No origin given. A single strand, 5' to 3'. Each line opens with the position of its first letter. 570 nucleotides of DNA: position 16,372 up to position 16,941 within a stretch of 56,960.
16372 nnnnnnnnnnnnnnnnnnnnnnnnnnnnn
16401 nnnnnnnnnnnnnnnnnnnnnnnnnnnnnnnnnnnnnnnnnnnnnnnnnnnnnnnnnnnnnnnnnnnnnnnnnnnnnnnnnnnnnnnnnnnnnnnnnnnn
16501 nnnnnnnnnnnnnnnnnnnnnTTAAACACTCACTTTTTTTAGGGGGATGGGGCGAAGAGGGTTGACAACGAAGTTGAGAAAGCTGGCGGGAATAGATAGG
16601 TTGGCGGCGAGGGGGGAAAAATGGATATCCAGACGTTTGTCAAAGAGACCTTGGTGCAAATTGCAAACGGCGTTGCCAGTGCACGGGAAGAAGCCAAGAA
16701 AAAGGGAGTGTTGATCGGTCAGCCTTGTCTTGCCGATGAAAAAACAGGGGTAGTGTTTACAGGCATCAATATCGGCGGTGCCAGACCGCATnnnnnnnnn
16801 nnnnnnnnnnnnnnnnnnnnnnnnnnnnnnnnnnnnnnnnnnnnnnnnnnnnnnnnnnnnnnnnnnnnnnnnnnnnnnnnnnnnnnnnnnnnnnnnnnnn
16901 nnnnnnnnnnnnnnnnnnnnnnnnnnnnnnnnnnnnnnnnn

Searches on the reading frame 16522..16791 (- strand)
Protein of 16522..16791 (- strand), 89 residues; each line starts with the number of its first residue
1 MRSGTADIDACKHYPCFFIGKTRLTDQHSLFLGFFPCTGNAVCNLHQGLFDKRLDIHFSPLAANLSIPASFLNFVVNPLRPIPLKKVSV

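Call 14: search_protein_families(library=pfam, proteins=[window:16522-16791:-], max_evalue=0.01)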
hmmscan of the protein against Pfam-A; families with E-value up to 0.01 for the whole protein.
window:16522-16791:- (89 aa): 0 families
